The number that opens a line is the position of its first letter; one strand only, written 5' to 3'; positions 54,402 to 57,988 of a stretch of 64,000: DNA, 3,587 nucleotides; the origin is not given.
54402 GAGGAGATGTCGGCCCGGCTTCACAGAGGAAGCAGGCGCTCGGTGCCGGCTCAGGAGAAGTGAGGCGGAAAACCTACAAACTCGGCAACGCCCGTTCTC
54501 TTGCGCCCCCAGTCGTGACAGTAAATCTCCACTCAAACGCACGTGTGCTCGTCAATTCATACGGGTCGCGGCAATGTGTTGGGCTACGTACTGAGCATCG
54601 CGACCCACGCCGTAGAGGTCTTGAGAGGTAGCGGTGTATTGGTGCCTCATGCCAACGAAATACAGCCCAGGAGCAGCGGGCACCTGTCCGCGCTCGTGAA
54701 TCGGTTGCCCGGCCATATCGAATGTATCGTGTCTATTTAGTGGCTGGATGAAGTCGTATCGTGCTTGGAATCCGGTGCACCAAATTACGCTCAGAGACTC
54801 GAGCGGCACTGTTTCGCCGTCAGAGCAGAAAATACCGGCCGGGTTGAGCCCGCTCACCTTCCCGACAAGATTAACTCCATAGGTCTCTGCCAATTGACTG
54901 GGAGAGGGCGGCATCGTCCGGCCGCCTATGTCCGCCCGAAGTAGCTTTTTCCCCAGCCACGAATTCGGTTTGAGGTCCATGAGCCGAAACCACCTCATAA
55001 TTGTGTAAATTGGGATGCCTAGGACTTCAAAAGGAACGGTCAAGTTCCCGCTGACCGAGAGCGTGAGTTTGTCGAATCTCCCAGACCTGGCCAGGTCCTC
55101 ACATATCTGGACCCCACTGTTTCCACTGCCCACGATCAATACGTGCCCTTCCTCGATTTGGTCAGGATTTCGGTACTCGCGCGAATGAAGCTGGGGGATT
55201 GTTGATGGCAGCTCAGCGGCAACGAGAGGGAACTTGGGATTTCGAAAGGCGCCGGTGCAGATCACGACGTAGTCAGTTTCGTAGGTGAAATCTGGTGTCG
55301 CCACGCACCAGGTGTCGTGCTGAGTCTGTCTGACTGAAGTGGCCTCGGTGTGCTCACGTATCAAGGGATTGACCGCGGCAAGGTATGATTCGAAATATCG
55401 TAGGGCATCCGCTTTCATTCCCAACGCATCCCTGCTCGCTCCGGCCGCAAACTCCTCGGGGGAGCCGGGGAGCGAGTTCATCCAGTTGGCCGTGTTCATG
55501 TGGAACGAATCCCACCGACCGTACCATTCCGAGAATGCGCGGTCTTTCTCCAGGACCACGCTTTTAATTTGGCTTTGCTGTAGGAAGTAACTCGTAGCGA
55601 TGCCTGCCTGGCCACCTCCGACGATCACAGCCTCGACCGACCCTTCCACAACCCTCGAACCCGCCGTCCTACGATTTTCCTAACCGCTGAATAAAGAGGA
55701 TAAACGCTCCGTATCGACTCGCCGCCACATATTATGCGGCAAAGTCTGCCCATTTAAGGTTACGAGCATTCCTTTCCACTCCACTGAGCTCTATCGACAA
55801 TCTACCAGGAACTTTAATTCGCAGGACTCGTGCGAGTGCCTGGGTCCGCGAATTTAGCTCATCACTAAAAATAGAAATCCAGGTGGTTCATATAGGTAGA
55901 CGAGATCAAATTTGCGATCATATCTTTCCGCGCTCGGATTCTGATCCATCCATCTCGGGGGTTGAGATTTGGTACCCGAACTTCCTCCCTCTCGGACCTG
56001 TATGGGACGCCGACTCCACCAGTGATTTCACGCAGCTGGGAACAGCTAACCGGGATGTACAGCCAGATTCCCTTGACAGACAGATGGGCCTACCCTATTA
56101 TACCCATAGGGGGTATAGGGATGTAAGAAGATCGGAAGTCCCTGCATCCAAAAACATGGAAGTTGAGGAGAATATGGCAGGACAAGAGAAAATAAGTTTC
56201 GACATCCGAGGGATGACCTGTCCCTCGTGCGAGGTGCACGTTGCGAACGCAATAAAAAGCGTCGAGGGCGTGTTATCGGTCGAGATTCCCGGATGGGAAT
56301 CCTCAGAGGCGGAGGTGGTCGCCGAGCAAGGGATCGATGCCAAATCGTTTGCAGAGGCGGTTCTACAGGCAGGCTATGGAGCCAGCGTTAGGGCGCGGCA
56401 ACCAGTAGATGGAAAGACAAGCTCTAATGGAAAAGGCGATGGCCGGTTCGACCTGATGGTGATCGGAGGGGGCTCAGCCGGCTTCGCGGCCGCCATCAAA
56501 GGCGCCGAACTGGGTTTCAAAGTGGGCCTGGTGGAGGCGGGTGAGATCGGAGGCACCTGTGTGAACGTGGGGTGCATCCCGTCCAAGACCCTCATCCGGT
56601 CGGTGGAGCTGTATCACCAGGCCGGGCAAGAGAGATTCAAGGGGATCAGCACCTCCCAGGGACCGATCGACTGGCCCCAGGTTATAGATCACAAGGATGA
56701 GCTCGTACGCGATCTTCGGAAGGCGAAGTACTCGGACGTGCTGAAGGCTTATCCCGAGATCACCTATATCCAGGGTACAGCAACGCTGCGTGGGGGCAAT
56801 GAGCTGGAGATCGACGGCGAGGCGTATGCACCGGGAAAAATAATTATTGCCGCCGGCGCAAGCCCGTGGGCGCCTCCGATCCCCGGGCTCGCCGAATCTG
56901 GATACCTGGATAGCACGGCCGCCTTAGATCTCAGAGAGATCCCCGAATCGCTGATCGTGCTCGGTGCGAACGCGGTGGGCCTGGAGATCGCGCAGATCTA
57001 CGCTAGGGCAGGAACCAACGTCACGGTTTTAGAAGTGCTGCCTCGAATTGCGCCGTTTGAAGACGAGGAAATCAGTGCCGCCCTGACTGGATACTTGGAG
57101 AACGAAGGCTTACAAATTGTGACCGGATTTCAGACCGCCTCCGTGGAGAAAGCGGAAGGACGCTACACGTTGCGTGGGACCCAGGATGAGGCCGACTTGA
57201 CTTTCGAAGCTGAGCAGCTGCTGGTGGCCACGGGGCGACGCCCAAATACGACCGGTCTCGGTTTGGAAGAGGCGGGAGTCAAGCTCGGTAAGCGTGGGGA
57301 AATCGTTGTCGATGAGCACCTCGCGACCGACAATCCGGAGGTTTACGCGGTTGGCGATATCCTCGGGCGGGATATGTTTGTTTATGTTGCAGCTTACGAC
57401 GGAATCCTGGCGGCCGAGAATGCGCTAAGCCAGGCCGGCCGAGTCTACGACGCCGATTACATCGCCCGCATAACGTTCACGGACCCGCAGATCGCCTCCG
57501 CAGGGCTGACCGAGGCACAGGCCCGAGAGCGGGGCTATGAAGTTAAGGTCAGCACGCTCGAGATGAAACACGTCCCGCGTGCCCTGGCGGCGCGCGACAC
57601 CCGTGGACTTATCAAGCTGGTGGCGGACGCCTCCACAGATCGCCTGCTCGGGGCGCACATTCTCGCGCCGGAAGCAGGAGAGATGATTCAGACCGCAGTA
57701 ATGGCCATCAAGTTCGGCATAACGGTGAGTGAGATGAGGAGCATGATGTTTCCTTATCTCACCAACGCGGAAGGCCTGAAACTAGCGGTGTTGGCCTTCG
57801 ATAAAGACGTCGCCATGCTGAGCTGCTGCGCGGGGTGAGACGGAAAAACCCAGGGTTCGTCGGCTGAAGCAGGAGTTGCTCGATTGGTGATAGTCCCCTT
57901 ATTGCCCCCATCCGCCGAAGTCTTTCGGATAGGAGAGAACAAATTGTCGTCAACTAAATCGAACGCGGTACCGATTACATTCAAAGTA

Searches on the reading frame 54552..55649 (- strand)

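Call 8: search_protein_families(library=pfam, proteins=[window:54552-55649:-], max_evalue=0.01)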
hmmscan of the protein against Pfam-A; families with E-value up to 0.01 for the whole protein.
window:54552-55649:- (365 aa): 10 families
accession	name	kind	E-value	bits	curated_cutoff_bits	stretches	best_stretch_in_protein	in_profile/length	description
PF13738.12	Pyr_redox_3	-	1.3e-23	84.2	30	1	8-190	1-187/305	Pyridine nucleotide-disulphide oxidoreductase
PF07992.20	Pyr_redox_2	-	2e-11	44.3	26.1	1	7-191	3-166/291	Pyridine nucleotide-disulphide oxidoreductase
PF01266.30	DAO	-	3.9e-10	40.2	27.9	2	66-139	133-208/353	FAD dependent oxidoreductase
PF00743.25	FMO-like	-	5.4e-08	32.2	22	1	126-190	140-206/532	Flavin-binding monooxygenase-like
PF13434.12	Lys_Orn_oxgnase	-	1.5e-07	31.3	21.3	1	114-205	132-226/339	L-lysine 6-monooxygenase/L-ornithine 5-monooxygenase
PF13450.12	NAD_binding_8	-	1.1e-05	26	21.9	1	9-40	1-32/68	NAD(P)-binding Rossmann-like domain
PF01494.25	FAD_binding_3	-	2.8e-05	23.9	22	1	5-74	2-69/349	FAD binding domain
PF13454.12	NAD_binding_9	-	3.3e-05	24.4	21.8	0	56-134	57-154/155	FAD-NAD(P)-binding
PF01946.23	Thi4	-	0.00016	21.5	26.2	0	6-39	19-53/235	Thi4 family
PF03486.20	HI0933_like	-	0.0031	17.4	50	0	6-39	2-35/244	HI0933-like protein Rossmann domain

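Call 9: search_protein_families(library=ncbifam, proteins=[window:54552-55649:-], max_evalue=0.01)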
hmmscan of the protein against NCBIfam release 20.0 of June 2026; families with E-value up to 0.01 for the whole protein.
window:54552-55649:- (365 aa): 23 families
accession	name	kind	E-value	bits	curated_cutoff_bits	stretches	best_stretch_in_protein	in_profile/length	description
TIGR04046.1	MSMEG_0569_nitr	hypoth_equivalog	2.6e-65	221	498.35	2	6-195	2-189/400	MSMEG_0569 family flavin-dependent oxidoreductase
NF040505.1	ArsO_flavin_mono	equivalog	1.2e-40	140.1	425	1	6-361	2-344/346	ArsO family NAD(P)H-dependent flavin-containing monooxygenase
TIGR04018.1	Bthiol_YpdA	hypoth_equivalog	6e-14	51.6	339.9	1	7-190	2-175/316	YpdA family putative bacillithiol disulfide reductase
NF058570.1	trimeth_mono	equivalog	3.1e-07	29.9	675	1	121-187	148-214/443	trimethylamine monooxygenase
TIGR00292.1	TIGR00292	equivalog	6e-06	25.7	148.3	1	6-40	23-57/254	sulfide-dependent adenosine diphosphate thiazole synthase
NF004834.1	PRK06185.1-3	subfamily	2.1e-05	23.5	500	1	5-68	8-69/420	FAD-dependent oxidoreductase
NF004835.0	PRK06185.1-4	equivalog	9.2e-05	21.4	601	1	5-60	11-65/411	FAD-dependent oxidoreductase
NF006002.0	PRK08132.1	subfamily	0.00021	19.8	416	0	6-40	27-61/552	FAD-dependent oxidoreductase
TIGR01292.1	TRX_reduct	equivalog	0.00028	19.8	343.45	1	7-134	3-110/300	thioredoxin-disulfide reductase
TIGR02352.1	thiamin_ThiO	equivalog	0.0004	19.6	250.8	0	96-155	167-226/351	glycine oxidase ThiO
TIGR03197.1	MnmC_Cterm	equivalog_domain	0.00055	19.1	174.2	0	7-38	2-33/400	FAD-dependent 5-carboxymethylaminomethyl-2-thiouridine(34) oxidoreductase MnmC1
NF004780.0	PRK06126.1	subfamily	0.00068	18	445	0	6-38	10-41/552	hypothetical protein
NF050086.1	pipecolate_AmaA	exception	0.00087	18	600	0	97-140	199-241/425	L-pipecolate oxidase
NF004833.1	PRK06185.1-1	subfamily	0.001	17.9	488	1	6-68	4-64/403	FAD-dependent oxidoreductase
NF003437.0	PRK04965.1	equivalog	0.0021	17.1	392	1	102-191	77-165/378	NADH:flavorubredoxin reductase NorW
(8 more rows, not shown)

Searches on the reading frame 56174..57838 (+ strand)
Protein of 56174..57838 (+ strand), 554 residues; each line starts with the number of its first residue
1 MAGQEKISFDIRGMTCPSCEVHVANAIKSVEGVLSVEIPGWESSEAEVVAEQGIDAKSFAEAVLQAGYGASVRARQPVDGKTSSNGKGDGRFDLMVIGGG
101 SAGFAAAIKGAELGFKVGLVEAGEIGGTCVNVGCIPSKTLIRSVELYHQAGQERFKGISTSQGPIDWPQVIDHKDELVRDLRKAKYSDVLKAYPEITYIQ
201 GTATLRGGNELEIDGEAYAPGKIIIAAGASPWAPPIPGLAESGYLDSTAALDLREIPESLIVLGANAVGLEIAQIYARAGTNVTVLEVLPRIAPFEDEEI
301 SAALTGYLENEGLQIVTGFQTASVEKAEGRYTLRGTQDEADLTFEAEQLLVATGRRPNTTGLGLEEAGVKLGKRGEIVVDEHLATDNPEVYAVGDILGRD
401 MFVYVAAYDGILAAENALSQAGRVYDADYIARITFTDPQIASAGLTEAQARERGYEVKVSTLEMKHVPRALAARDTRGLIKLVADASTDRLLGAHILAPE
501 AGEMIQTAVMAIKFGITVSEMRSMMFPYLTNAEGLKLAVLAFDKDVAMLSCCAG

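Call 8: search_protein_families(library=pfam, proteins=[window:56174-57838:+], max_evalue=0.01)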
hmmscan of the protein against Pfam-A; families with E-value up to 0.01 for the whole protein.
window:56174-57838:+ (554 aa): 12 families
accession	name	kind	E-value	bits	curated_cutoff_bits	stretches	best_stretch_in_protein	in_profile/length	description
PF07992.20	Pyr_redox_2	-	2.3e-62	211.5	26.1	1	92-410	1-291/291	Pyridine nucleotide-disulphide oxidoreductase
PF02852.28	Pyr_redox_dim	-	1e-32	113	25.3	1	430-538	1-109/110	Pyridine nucleotide-disulphide oxidoreductase, dimerisation domain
PF00070.33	Pyr_redox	-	2e-14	54.3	22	1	260-329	2-71/82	Pyridine nucleotide-disulphide oxidoreductase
PF13738.12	Pyr_redox_3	-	1.9e-11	44.2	30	1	96-394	2-305/305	Pyridine nucleotide-disulphide oxidoreductase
PF12831.13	FAD_oxidored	-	1.1e-08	35.2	27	1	93-139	1-48/416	FAD dependent oxidoreductase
PF01134.28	GIDA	-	3.1e-07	30.2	22.1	1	93-228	1-149/391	Glucose inhibited division protein A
PF00403.32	HMA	-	3.9e-06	27.6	24.8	1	9-68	2-61/62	Heavy-metal-associated domain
PF01266.30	DAO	-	2e-05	24.7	27.9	1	93-169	1-86/353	FAD dependent oxidoreductase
PF03486.20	HI0933_like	-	3e-05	24.1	50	0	93-125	2-34/244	HI0933-like protein Rossmann domain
PF13450.12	NAD_binding_8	-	0.0015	19.2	21.9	0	96-129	1-35/68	NAD(P)-binding Rossmann-like domain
PF00890.30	FAD_binding_2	-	0.0061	16.2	20.4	1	93-127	1-36/414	FAD binding domain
PF01262.27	AlaDh_PNT_C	-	0.0071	16.2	23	0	93-121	30-58/214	Alanine dehydrogenase/PNT, C-terminal domain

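Call 9: search_protein_families(library=ncbifam, proteins=[window:56174-57838:+], max_evalue=0.01)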
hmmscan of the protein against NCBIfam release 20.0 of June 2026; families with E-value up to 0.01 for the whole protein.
window:56174-57838:+ (554 aa): 84 families (the best 25 are shown)
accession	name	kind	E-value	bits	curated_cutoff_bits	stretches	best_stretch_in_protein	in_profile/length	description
TIGR02053.1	MerA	equivalog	1.2e-165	552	454.45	1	92-554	1-465/465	mercury(II) reductase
NF010311.1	PRK13748.1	subfamily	7.8e-148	493.8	600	1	9-554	3-560/560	mercury(II) reductase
TIGR01350.1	lipoamide_DH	equivalog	2.3e-121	405.7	408.8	1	92-542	2-454/461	dihydrolipoyl dehydrogenase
NF004991.0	PRK06370.1-3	subfamily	1.5e-102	343.8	620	1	83-544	27-489/509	FAD-containing oxidoreductase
NF004992.0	PRK06370.1-4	equivalog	1.2e-97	327.3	629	1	91-525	4-438/459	FAD-containing oxidoreductase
NF004776.0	PRK06116.1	equivalog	8.4e-88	295.3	480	1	91-523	4-434/450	glutathione-disulfide reductase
NF004947.0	PRK06292.2-5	equivalog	8.9e-87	291.9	592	1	91-511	3-426/474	dihydrolipoyl dehydrogenase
NF004943.0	PRK06292.2-1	equivalog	2.8e-83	280.2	432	1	92-539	4-452/456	dihydrolipoyl dehydrogenase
TIGR01424.1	gluta_reduc_2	equivalog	1.9e-82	277.2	606.05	1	92-533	3-440/446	glutathione-disulfide reductase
NF041853.1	hythiocyan_redase_MerA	equivalog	9e-81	271.9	650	1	91-535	3-434/440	hypothiocyanous acid reductase MerA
NF005884.0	PRK07846.1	equivalog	4.9e-78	262.8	501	1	91-523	3-431/454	mycothione reductase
NF040477.1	chlor_oxi_RclA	equivalog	6.1e-78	262.4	740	1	92-535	4-433/441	reactive chlorine resistance oxidoreductase RclA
NF004946.0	PRK06292.2-4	subfamily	1.8e-76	257.9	634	1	91-521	3-449/487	dihydrolipoyl dehydrogenase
NF003585.0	PRK05249.1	equivalog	5e-76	256.2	465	1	91-540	6-455/464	Si-specific NAD(P)(+) transhydrogenase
NF005572.0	PRK07251.1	equivalog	6.1e-76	255.9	537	1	91-535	3-432/438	FAD-containing oxidoreductase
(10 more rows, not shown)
